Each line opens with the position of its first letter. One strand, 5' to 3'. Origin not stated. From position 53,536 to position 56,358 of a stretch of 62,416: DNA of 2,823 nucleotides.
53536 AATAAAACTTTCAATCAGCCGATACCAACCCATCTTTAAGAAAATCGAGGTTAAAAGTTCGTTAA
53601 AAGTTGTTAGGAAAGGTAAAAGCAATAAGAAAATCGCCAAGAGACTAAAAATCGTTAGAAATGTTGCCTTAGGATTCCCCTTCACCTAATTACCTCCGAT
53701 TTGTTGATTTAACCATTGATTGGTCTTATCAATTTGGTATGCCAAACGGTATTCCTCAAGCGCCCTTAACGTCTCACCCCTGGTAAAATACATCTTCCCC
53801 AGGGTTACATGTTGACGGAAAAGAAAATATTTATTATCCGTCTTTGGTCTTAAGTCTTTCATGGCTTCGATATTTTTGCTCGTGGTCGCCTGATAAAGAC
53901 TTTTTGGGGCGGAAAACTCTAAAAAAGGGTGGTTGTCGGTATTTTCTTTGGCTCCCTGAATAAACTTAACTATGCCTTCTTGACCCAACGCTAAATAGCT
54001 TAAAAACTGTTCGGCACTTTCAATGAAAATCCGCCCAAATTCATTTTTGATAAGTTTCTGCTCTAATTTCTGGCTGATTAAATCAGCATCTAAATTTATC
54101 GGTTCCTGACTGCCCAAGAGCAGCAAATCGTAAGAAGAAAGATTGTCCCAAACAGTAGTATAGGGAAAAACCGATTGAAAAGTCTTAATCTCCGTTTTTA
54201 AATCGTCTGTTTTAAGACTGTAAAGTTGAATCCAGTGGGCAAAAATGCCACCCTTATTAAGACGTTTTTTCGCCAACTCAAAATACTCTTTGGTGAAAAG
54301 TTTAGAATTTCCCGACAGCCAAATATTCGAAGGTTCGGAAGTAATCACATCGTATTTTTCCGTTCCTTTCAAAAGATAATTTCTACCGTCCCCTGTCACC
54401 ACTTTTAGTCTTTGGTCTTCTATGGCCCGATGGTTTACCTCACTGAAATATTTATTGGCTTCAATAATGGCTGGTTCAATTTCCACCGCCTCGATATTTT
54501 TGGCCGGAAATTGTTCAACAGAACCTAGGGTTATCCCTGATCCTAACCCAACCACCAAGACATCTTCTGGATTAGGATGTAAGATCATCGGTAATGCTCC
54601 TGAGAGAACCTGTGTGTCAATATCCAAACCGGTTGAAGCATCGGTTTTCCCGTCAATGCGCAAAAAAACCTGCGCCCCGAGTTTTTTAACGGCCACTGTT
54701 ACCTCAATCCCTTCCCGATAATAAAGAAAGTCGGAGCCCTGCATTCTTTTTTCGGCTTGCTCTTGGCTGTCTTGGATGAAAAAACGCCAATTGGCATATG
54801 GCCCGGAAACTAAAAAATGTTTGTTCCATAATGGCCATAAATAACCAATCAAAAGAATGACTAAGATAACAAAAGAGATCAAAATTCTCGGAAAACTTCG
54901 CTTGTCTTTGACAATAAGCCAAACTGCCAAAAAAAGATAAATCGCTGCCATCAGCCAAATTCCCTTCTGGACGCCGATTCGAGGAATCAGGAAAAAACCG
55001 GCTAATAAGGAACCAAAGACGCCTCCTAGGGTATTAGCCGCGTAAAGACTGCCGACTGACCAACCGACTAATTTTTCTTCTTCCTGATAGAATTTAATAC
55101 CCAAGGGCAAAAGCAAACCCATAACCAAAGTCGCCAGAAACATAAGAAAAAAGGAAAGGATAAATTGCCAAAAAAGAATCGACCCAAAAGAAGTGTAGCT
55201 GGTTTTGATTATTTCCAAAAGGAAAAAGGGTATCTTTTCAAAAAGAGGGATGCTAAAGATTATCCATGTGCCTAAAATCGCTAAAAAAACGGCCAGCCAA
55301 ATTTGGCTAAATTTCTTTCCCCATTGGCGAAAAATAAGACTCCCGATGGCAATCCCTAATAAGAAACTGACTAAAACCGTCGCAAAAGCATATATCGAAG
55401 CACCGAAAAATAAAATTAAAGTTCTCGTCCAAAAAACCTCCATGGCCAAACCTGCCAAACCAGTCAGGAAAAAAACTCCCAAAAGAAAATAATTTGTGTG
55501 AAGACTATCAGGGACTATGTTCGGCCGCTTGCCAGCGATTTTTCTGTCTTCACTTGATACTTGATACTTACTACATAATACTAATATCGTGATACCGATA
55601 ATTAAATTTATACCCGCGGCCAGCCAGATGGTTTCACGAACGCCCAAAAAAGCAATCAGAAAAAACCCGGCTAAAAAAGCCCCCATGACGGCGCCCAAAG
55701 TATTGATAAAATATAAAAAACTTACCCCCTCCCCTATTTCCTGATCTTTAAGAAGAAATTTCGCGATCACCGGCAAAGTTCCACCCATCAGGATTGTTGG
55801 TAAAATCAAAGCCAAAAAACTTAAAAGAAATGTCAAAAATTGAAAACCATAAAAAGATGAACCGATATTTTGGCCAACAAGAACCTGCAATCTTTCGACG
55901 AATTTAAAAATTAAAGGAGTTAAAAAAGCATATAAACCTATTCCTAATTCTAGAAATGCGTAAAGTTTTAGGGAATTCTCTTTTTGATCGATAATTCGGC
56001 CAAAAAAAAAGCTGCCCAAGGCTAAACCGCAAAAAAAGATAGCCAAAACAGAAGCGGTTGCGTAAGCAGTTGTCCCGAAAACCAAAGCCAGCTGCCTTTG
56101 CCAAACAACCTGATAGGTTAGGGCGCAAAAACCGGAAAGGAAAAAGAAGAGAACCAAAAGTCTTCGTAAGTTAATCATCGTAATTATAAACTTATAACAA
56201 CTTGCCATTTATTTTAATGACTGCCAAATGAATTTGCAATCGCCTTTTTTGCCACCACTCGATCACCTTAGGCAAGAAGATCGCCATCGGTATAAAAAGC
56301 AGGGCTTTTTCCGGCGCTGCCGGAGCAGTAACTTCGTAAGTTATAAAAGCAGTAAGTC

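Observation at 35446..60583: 25-kb block of 15 same-strand genes combining three radical SAM enzymes, two methyltransferases and multiple GT-C-like paralogs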

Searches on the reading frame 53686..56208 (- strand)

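Call 4: search_protein_families(library=pfam, proteins=[window:53686-56208:-], max_evalue=0.01)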
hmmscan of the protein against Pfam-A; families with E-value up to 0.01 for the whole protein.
window:53686-56208:- (840 aa): 2 families
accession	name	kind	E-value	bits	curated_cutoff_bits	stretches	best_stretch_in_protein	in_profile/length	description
PF01564.23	Spermine_synth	-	1.7e-21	77.1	22.9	1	539-684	11-156/186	Spermine/spermidine synthase domain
PF07690.21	MFS_1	-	3.9e-08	33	33.4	1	20-331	3-299/347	Major Facilitator Superfamily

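Call 6: search_protein_families(library=ncbifam, proteins=[window:53686-56208:-], max_evalue=0.01)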
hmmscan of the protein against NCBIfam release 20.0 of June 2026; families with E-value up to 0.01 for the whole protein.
window:53686-56208:- (840 aa): 7 families
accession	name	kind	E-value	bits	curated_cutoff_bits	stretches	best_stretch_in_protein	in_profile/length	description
NF037959.1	MFS_SpdSyn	subfamily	8.9e-40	136.8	40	3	32-214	7-184/480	fused MFS/spermidine synthase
NF002956.0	PRK03612.1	equivalog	1.9e-32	112.4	472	2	235-656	15-413/522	polyamine aminopropyltransferase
TIGR00417.1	speE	equivalog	1.9e-23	83.1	249.55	1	518-687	44-213/271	spermidine synthase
NF002010.0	PRK00811.1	equivalog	4e-23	82.1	260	1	539-686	71-219/287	polyamine aminopropyltransferase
NF003380.0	PRK04457.1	equivalog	1.9e-10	40.2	304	1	541-664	64-182/265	polyamine aminopropyltransferase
NF002435.0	PRK01581.1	equivalog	1.3e-08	34.4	537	1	546-656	150-264/374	polyamine aminopropyltransferase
NF011529.0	PRK14968.1-3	equivalog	0.0098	15.3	162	0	544-625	32-105/198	putative methyltransferase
